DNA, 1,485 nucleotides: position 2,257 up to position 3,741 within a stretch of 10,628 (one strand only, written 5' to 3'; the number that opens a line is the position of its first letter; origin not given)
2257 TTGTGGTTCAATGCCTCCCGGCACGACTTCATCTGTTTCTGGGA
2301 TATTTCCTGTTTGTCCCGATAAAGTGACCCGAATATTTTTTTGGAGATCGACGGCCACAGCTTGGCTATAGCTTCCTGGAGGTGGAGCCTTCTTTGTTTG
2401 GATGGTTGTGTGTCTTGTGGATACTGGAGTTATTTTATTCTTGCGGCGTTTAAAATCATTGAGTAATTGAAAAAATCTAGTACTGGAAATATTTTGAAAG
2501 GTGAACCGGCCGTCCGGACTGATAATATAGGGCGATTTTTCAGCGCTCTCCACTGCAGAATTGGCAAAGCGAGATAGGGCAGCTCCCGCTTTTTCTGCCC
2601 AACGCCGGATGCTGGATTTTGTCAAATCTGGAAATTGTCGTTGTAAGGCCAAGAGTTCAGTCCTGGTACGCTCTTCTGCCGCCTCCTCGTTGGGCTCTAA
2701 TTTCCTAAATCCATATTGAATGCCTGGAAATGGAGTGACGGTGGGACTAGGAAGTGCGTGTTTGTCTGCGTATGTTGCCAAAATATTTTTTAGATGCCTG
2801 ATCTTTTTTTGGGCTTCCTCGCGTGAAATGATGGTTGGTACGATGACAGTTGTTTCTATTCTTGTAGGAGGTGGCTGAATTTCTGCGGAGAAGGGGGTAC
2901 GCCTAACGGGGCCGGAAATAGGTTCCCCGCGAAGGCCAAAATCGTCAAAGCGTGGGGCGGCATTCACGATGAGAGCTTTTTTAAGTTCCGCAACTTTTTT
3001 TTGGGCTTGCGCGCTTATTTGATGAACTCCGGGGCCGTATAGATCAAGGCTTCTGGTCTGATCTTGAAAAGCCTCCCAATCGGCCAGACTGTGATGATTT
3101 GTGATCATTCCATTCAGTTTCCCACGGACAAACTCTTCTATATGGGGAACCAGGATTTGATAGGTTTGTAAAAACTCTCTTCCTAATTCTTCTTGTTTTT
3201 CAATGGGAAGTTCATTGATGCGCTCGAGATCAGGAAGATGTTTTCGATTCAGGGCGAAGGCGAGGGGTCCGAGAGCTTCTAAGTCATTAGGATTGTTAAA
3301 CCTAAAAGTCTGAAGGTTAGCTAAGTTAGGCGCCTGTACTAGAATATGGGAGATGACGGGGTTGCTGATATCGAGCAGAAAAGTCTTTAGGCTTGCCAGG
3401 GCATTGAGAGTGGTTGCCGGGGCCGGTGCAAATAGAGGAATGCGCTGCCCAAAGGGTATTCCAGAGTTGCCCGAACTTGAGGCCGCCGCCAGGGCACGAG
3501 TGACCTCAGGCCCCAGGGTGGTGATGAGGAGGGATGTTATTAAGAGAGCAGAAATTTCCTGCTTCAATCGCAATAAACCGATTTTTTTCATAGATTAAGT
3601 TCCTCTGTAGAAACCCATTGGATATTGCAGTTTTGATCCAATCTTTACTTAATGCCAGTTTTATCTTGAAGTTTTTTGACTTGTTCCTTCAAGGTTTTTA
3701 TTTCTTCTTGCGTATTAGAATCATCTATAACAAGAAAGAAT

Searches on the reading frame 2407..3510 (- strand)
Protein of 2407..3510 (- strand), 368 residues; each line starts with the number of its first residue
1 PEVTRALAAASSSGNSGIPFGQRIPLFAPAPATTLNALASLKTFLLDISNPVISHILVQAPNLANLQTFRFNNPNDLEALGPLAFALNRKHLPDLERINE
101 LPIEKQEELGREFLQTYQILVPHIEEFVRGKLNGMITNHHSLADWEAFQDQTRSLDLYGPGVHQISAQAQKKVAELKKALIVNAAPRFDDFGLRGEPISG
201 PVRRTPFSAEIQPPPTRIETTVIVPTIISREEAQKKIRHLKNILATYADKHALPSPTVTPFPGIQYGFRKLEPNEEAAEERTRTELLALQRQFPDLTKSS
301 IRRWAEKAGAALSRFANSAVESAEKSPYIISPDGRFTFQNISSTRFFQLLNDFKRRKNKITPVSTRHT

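Call 61: search_solved_structures(query=window:2407-3510:-, max_evalue=1)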
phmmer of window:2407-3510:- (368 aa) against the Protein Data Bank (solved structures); distinct sequences matched with E-value up to 1: 2.
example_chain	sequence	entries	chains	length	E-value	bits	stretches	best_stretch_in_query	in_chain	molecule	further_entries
7zcc_A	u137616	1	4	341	0.58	12.2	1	233-318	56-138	Uncharacterized protein YxbC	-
1vrb_A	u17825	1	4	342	0.58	12.2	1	233-318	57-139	Putative asparaginyl hydroxylase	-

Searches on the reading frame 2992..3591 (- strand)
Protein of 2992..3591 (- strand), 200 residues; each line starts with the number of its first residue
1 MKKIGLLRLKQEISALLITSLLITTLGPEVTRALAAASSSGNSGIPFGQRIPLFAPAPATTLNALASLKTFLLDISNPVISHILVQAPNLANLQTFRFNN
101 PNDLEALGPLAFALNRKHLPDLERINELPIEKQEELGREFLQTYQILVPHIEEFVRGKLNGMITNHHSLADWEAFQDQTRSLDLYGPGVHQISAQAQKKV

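Call 25: find_homologous_proteins(query=A1, max_evalue=10)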
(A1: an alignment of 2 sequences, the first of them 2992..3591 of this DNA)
Query A1 (2 sequences): 8000 candidates shared short words with the query, none scored E <= 10.
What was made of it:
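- Tried and rejected: Search with an A+B N-terminal profile: nothing, not even the query proteins, so this search is uninformative (call 25).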

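Call 28: find_related_loci(query=A1, collection=genome_contigs, flank=10000)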
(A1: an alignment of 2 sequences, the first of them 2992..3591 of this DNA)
Query A1 (200 aa) in genome_contigs; peptide patterns used: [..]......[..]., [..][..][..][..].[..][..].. (x = any residue, [..] = any of these).
90 stretches matched a pattern, but none encodes a relative of the query by tblastn (E <= 1e-3).

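Call 29: find_related_loci(query=A1, collection=metagenome_contigs, flank=10000)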
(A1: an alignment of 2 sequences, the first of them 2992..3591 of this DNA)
Query A1 (200 aa) in metagenome_contigs; peptide patterns used: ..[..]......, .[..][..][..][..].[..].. (x = any residue, [..] = any of these).
446 stretches matched a pattern, but none encodes a relative of the query by tblastn (E <= 1e-3).

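Call 78: find_related_loci(query=A1, collection=viral_contigs, flank=8000)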
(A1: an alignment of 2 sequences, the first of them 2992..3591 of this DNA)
Query A1 (200 aa) in viral_contigs; peptide patterns used: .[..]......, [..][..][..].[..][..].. (x = any residue, [..] = any of these).
88 stretches matched a pattern, but none encodes a relative of the query by tblastn (E <= 1e-3).
